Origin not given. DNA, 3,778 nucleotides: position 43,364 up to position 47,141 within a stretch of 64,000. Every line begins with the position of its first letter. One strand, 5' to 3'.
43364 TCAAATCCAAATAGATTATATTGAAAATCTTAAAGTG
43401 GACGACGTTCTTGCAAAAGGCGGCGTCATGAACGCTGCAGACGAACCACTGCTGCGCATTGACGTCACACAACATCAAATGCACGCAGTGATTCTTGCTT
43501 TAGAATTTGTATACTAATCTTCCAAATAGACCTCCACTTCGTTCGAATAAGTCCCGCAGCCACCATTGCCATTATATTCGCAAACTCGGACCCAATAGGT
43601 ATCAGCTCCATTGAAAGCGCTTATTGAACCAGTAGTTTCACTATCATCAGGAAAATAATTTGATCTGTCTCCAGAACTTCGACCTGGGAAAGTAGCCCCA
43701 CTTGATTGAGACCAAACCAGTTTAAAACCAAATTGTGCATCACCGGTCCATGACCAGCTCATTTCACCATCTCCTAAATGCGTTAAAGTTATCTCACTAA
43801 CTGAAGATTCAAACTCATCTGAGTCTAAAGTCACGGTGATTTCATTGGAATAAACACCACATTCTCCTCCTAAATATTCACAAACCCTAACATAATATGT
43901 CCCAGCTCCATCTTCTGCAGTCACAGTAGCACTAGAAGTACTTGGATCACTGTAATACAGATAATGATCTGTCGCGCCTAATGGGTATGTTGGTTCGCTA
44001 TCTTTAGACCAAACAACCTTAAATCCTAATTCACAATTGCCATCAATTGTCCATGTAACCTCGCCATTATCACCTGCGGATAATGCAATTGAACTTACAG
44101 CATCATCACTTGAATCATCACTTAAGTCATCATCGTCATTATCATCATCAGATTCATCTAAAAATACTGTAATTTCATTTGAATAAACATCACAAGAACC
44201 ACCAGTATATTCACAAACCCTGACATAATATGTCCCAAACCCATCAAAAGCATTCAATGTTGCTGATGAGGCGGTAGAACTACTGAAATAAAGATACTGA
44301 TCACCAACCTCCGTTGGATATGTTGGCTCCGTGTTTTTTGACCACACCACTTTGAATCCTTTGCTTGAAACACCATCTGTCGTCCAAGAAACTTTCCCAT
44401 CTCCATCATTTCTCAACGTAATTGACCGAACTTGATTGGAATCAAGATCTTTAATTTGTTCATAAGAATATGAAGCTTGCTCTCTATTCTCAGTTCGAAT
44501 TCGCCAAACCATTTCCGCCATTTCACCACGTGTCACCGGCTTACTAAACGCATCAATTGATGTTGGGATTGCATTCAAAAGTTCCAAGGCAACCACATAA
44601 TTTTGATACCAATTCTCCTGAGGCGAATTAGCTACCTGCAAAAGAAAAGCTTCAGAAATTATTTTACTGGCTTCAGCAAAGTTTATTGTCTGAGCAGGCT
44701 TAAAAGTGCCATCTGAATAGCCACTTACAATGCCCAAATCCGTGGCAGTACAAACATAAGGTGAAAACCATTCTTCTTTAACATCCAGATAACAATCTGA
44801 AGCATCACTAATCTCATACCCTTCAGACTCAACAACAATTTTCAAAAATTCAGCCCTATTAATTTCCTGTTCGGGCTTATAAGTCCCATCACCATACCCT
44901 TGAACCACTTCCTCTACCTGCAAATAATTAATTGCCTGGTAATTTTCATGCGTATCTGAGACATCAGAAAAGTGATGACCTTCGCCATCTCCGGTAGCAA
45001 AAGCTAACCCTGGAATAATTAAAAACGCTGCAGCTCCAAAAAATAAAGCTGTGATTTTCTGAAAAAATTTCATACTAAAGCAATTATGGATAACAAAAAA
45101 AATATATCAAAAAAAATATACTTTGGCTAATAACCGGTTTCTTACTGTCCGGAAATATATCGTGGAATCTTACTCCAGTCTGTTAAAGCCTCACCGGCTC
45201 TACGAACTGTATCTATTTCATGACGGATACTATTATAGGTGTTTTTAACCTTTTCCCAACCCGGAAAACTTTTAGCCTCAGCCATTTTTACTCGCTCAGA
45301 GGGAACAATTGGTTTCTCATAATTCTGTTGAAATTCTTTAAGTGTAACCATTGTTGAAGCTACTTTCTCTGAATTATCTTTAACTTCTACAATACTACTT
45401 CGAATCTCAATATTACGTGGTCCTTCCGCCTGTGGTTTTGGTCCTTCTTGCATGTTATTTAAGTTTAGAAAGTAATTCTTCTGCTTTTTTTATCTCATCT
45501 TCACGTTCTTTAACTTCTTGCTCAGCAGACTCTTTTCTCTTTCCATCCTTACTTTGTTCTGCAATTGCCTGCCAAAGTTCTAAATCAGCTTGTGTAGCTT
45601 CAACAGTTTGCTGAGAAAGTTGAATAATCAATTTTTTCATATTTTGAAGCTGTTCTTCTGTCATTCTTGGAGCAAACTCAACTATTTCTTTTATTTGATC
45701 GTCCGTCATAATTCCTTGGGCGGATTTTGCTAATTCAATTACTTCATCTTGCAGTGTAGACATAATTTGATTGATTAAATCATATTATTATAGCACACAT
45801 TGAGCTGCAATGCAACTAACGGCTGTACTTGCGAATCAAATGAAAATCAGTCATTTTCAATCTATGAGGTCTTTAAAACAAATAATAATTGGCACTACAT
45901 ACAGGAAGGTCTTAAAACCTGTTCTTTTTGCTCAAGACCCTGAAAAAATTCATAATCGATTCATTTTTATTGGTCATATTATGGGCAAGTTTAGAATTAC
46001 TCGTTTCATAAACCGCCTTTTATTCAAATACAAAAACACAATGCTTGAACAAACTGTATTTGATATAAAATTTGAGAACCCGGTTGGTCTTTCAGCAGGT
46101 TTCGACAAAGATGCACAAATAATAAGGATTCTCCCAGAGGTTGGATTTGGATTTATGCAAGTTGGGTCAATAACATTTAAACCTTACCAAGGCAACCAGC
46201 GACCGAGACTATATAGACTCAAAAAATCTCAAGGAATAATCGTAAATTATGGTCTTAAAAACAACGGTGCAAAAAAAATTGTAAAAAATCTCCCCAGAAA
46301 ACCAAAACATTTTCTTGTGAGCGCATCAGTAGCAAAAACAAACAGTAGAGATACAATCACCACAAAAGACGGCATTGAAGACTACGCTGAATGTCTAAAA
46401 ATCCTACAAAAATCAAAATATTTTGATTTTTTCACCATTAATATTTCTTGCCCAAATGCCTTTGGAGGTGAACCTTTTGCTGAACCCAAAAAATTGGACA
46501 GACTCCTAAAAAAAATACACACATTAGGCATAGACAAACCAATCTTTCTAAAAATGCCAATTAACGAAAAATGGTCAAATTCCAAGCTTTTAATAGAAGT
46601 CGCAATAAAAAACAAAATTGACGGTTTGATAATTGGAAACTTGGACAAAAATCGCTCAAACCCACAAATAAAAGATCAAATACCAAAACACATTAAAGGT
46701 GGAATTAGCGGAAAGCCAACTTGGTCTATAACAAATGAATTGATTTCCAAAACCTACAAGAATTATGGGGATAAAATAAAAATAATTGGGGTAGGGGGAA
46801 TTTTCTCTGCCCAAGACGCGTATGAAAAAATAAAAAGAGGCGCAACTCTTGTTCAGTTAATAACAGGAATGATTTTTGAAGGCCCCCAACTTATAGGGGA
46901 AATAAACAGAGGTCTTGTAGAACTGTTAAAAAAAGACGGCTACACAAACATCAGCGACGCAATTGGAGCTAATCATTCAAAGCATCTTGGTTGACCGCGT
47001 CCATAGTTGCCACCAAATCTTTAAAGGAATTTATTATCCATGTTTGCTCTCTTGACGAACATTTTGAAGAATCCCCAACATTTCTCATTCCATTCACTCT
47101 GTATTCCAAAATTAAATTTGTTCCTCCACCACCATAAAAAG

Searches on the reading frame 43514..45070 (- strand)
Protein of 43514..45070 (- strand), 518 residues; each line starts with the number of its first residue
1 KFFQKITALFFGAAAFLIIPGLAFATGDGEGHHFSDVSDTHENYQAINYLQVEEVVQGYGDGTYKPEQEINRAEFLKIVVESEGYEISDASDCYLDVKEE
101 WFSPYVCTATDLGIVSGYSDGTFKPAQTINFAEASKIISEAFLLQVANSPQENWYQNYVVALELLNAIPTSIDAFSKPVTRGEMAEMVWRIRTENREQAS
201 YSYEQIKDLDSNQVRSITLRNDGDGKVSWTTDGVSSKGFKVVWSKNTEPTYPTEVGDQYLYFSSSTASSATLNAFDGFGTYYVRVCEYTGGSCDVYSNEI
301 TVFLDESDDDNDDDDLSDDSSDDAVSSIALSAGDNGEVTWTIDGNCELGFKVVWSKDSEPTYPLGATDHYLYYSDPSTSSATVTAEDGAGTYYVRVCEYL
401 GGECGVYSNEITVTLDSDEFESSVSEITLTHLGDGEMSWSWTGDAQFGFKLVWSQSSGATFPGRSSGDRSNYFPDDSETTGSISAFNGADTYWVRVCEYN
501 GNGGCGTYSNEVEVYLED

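Call 8: search_protein_families(library=pfam, proteins=[window:43514-45070:-], max_evalue=0.00001)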
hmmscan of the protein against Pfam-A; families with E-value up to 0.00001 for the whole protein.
window:43514-45070:- (518 aa): 2 families
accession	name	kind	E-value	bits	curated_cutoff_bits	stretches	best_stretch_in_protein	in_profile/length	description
PF00395.25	SLH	-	3.7e-25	88.1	20.8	2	95-134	3-43/44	S-layer homology domain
PF13860.13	FlgD_ig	-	2e-06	28.1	27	0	205-241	28-64/79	FlgD Ig-like domain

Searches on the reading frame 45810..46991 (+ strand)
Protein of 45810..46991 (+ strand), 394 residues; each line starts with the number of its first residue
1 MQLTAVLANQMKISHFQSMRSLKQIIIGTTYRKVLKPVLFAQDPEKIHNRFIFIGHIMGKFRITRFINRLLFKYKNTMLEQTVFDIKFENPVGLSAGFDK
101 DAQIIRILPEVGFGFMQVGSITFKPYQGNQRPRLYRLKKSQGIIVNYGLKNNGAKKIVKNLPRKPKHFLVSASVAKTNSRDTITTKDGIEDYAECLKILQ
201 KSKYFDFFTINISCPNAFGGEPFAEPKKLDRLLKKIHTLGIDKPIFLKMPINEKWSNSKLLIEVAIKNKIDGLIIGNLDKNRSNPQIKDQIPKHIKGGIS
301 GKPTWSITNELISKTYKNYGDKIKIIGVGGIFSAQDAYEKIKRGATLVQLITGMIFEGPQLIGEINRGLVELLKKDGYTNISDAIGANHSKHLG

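Call 18: search_protein_families(library=pfam, proteins=[window:45810-46991:+], max_evalue=0.0001)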
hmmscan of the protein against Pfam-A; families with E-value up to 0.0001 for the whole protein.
window:45810-46991:+ (394 aa): 1 family
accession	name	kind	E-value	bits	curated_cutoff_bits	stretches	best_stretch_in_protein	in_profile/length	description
PF01180.27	DHO_dh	-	2.1e-63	214.7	27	1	78-373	1-291/291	Dihydroorotate dehydrogenase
